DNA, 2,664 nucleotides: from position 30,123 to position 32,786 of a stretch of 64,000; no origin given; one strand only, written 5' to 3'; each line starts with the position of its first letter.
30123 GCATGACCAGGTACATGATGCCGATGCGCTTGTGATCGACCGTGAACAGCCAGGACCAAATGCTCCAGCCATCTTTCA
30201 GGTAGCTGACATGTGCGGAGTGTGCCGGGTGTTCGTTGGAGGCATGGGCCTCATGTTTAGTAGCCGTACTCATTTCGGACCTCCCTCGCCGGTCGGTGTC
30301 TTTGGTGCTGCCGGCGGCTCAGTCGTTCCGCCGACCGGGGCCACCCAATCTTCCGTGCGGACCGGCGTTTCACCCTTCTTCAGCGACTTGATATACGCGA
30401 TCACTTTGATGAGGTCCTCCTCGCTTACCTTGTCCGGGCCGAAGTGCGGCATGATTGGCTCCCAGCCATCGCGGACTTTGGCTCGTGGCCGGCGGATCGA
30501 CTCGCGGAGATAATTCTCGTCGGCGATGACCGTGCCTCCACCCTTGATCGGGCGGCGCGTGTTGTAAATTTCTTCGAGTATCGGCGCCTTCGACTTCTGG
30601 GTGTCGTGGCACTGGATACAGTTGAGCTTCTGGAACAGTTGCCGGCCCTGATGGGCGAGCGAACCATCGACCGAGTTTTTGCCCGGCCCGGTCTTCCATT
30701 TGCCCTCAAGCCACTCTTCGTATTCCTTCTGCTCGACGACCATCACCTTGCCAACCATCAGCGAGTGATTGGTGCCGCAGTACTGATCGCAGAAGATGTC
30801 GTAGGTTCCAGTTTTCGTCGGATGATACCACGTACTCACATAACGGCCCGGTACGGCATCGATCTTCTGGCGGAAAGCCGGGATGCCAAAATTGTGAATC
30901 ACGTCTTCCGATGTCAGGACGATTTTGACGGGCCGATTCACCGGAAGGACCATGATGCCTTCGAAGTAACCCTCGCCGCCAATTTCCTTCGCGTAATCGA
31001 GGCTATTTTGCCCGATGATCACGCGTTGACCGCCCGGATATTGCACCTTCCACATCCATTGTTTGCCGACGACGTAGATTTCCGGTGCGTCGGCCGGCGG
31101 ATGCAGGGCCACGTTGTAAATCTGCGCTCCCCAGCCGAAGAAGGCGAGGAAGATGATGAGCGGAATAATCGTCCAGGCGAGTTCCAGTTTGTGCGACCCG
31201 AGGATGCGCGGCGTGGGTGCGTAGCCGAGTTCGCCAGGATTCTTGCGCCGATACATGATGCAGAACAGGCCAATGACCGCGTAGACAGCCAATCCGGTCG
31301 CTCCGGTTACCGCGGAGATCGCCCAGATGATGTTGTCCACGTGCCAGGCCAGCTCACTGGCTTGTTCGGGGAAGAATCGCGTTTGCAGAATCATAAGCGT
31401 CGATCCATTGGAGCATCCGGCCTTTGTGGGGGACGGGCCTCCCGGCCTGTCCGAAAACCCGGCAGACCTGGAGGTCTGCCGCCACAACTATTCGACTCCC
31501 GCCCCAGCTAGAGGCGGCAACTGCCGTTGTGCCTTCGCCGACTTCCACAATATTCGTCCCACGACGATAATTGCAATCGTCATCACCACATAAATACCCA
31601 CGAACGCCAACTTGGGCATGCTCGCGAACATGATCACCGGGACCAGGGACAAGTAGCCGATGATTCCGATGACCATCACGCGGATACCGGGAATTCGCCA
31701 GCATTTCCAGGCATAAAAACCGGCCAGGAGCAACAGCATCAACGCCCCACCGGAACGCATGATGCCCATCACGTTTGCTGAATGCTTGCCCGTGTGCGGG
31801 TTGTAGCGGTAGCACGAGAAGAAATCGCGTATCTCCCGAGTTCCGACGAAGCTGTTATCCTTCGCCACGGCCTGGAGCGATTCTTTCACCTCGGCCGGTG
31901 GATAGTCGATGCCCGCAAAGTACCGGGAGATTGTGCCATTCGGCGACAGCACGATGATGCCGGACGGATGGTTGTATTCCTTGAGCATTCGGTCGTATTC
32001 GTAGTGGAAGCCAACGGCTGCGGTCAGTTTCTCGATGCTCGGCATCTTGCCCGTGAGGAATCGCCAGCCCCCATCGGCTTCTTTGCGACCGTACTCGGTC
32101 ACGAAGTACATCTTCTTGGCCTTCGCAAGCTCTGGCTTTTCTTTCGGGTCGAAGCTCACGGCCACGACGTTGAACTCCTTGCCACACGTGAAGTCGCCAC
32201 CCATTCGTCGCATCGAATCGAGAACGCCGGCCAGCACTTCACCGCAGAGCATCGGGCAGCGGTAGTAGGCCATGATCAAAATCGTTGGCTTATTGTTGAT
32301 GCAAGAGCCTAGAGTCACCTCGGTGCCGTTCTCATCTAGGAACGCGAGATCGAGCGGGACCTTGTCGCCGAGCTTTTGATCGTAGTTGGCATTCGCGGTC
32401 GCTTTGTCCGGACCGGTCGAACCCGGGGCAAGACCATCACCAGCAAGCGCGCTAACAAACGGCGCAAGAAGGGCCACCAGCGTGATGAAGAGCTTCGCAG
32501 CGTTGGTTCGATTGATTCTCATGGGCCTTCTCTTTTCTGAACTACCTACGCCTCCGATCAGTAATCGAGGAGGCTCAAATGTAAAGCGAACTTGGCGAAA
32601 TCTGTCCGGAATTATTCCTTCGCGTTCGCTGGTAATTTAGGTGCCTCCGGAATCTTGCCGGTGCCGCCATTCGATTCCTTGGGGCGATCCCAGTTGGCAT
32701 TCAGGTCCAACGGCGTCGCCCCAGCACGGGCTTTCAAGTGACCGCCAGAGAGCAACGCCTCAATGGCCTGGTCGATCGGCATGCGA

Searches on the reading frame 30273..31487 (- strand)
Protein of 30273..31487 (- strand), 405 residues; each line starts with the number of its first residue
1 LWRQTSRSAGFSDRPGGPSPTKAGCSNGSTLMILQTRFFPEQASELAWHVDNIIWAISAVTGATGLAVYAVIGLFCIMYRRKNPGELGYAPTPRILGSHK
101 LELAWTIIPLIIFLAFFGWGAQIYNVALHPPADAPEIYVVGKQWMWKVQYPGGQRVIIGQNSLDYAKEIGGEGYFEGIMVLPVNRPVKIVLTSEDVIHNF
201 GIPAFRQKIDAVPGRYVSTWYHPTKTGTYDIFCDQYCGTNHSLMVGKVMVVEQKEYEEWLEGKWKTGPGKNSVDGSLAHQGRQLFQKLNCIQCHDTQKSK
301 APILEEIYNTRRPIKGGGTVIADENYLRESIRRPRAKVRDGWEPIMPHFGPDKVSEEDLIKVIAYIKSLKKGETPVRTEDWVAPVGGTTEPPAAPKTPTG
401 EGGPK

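Call 72: search_protein_families(library=pfam, proteins=[window:30273-31487:-], max_evalue=0.0001)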
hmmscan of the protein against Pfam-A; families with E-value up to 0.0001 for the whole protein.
window:30273-31487:- (405 aa): 3 families
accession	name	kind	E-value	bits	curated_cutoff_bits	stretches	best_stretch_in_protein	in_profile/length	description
PF00116.26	COX2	-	3.6e-19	69.3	22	1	137-245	3-114/120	Cytochrome C oxidase subunit II, periplasmic domain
PF13442.11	Cytochrome_CBB3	-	1.9e-08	34.9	27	1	278-366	3-68/68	Cytochrome C oxidase, cbb3-type, subunit III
PF00034.26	Cytochrom_C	-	1.3e-07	33.3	21.3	1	280-370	3-90/90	Cytochrome c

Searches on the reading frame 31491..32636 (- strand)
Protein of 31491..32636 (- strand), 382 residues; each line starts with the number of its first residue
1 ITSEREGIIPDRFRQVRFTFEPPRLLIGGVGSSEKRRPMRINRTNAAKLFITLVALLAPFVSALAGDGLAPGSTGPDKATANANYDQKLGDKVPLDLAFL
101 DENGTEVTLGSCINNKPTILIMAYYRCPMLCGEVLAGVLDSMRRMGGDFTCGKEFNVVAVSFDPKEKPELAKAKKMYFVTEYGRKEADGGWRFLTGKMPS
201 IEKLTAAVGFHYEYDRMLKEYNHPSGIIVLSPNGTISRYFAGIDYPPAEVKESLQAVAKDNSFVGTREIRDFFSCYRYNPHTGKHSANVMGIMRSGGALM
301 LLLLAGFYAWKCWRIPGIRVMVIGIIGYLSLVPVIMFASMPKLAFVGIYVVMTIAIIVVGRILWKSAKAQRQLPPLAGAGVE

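Call 72: search_protein_families(library=pfam, proteins=[window:31491-32636:-], max_evalue=0.0001)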
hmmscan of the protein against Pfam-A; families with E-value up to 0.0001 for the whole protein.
window:31491-32636:- (382 aa): 1 family
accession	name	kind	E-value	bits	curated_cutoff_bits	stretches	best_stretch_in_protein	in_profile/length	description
PF02630.20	SCO1-SenC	-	2e-05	25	22.8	1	99-235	6-133/134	SCO1/SenC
